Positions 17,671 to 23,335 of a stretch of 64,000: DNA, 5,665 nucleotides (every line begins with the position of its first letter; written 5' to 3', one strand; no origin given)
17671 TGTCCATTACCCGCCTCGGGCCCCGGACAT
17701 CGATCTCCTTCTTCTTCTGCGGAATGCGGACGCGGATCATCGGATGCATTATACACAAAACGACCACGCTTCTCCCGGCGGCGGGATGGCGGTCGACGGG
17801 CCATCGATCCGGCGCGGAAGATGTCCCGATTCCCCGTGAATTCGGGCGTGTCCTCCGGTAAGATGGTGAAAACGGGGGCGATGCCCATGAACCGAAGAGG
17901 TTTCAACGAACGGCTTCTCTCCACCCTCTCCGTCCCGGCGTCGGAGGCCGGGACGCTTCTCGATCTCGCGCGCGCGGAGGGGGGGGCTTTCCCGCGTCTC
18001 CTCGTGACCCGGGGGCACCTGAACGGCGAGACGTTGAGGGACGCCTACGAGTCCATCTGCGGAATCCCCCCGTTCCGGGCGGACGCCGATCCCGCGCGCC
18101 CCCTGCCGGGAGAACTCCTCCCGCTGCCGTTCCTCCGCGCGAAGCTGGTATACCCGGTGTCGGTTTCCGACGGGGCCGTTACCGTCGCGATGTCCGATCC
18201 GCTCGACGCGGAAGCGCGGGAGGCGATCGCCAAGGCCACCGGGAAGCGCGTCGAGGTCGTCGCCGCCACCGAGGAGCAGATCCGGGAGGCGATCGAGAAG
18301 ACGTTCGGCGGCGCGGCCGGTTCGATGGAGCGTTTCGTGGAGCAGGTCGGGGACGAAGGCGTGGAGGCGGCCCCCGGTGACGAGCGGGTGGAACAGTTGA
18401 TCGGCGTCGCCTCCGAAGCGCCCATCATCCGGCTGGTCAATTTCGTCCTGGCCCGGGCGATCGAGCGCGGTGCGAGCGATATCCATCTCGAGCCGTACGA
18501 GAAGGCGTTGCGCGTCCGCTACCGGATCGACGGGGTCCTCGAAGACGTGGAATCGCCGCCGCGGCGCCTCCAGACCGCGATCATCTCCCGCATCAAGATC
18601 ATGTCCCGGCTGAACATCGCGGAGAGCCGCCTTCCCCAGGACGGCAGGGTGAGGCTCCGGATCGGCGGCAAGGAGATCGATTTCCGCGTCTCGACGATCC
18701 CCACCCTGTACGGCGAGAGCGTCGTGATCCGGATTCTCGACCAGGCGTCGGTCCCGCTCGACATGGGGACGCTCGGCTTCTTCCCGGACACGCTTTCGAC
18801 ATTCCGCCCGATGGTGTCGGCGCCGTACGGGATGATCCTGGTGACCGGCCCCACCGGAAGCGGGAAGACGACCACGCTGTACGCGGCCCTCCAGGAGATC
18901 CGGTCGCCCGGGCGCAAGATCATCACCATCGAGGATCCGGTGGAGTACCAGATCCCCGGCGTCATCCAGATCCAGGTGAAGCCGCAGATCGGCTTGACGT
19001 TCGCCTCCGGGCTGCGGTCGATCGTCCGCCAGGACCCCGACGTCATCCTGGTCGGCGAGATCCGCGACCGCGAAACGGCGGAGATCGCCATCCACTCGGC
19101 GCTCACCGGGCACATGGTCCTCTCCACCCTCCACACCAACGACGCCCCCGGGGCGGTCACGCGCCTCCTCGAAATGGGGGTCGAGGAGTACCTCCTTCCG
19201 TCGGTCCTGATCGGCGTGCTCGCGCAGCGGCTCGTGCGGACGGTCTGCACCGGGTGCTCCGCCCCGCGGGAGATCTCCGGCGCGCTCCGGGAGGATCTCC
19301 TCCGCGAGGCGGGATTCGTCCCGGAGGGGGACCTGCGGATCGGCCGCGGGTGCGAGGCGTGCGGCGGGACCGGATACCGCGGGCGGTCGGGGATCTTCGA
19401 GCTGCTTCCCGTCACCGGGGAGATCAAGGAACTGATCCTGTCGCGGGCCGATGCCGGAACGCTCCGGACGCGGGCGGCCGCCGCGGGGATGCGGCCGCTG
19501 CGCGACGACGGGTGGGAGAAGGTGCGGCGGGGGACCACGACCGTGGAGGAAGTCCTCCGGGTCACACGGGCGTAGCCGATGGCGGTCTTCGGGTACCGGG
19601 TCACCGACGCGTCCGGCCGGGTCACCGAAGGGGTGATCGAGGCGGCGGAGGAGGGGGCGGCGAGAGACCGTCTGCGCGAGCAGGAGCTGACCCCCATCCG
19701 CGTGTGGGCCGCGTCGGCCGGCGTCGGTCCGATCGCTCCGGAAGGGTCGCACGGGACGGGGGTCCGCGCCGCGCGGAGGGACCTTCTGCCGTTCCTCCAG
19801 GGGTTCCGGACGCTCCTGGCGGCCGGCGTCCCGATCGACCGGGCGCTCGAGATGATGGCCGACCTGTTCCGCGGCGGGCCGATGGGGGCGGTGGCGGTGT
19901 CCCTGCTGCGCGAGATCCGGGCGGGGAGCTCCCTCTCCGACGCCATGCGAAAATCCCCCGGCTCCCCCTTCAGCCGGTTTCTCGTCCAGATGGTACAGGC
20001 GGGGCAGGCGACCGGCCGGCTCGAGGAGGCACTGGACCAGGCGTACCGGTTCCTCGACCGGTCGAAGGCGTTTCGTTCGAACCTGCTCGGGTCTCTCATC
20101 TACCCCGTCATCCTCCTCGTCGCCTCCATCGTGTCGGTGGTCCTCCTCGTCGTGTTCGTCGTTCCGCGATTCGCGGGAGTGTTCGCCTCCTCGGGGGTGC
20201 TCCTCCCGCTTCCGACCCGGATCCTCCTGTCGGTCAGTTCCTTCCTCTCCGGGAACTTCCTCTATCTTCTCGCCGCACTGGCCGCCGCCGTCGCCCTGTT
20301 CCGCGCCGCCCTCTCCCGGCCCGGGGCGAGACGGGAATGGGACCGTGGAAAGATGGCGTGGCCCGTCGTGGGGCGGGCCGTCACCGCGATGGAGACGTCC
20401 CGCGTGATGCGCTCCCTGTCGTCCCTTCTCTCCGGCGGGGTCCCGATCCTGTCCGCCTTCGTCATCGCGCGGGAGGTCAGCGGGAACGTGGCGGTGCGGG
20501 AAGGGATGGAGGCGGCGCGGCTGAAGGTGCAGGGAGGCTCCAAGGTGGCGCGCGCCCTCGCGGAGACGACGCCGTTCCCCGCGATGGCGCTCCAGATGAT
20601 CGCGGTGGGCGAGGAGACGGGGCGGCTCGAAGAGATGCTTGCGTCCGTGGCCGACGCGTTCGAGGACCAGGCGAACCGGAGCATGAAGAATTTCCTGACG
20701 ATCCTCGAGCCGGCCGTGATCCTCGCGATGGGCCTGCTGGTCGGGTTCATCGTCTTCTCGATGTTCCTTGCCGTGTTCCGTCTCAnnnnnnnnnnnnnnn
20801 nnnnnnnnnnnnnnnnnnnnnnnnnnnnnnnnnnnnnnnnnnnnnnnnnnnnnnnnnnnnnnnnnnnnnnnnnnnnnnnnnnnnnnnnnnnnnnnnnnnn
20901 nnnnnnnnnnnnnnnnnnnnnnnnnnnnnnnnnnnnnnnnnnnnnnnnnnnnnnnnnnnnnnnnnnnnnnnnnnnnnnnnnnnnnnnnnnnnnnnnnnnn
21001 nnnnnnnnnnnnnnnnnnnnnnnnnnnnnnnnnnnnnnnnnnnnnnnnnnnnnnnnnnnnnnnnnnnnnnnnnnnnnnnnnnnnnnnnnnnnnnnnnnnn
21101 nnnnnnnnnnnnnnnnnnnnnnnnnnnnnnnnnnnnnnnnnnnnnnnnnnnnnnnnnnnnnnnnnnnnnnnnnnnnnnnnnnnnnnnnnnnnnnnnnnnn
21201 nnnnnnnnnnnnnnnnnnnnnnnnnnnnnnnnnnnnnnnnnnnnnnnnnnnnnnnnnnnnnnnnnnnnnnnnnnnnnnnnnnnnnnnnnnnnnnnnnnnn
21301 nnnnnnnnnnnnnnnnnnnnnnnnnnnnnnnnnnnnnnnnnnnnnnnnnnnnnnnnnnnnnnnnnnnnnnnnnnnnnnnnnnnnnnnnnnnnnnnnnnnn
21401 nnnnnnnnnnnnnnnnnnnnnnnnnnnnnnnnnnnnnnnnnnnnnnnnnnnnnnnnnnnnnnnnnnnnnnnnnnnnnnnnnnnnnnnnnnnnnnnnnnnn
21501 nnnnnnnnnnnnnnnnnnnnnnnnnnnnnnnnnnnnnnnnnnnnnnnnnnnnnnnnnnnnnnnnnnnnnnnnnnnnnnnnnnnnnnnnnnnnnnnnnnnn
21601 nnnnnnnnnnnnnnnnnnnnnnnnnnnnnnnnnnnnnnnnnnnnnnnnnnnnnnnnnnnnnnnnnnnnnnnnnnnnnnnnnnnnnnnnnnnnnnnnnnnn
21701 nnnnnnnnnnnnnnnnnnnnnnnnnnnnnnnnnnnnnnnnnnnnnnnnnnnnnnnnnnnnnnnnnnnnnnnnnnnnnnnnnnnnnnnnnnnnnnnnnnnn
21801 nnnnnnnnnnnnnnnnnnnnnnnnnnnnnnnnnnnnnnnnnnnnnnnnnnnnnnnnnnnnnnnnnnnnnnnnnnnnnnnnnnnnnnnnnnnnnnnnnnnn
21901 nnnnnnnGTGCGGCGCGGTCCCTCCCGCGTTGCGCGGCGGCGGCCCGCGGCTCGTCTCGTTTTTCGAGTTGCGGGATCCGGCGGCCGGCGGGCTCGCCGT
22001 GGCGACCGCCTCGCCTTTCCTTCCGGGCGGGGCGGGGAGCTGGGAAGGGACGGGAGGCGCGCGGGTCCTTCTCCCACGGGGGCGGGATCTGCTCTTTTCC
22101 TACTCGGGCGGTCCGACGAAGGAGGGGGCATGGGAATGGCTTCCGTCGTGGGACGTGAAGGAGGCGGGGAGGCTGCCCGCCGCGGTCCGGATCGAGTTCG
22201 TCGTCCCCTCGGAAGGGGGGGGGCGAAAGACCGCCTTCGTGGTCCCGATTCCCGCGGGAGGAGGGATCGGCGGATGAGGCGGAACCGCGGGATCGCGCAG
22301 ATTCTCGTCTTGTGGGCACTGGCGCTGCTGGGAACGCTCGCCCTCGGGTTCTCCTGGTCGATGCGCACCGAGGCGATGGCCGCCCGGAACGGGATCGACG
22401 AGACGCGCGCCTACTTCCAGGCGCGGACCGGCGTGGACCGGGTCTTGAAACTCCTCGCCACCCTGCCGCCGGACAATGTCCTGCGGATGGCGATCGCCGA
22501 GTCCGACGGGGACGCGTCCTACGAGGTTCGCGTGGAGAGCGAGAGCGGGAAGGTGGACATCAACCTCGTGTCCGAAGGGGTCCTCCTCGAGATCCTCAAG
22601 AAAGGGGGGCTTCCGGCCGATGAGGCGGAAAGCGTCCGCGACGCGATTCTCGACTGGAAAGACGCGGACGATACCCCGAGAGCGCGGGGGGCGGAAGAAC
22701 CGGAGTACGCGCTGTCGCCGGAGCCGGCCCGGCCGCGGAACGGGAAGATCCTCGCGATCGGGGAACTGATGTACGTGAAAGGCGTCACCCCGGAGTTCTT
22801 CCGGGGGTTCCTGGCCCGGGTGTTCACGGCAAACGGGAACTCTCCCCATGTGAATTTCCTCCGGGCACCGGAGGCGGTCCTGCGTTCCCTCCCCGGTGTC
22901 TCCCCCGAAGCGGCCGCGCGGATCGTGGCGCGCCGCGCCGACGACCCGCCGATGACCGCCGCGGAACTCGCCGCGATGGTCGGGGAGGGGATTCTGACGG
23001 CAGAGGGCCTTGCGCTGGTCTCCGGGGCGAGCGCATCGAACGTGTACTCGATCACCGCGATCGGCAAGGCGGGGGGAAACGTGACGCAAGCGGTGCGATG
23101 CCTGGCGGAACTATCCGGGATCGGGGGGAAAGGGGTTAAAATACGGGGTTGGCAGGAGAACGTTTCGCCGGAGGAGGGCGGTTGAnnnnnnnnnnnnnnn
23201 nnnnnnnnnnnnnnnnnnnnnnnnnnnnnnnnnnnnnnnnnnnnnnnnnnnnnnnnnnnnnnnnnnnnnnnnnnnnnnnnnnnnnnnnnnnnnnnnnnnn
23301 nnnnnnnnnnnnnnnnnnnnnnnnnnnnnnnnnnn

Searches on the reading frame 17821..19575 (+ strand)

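Call 51: search_protein_families(library=pfam, proteins=[window:17821-19575:+], max_evalue=0.001)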
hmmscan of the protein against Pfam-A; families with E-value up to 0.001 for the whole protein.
window:17821-19575:+ (584 aa): 5 families
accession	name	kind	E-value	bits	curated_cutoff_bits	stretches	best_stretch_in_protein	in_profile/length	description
PF00437.27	T2SSE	-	4.9e-138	460.2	24.9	1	198-580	4-370/370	Type II/IV secretion system protein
PF05157.20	MshEN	-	1.2e-20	73.7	23.1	1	81-166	2-88/90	MshEN domain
PF13604.12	AAA_30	-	2.5e-05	24.5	27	0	329-368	11-50/191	AAA domain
PF25199.1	nSTAND_NTPase5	-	0.0001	22.6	34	1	331-375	36-81/145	Novel STAND NTPase 5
PF13191.12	AAA_16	-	0.00015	22.8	32.6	1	335-444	24-118/167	AAA ATPase domain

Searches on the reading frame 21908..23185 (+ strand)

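Call 51: search_protein_families(library=pfam, proteins=[window:21908-23185:+], max_evalue=0.001)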
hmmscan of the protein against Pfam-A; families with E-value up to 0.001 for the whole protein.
window:21908-23185:+ (425 aa): 2 families
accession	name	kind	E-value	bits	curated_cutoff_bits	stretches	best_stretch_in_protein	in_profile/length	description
PF21687.3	T2SSK_1st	-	1.3e-13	52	26.2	1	224-299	21-96/107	Type II secretion system (T2SS), protein K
PF12836.13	HHH_3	-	0.00071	20.1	27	0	312-345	3-36/65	Helix-hairpin-helix motif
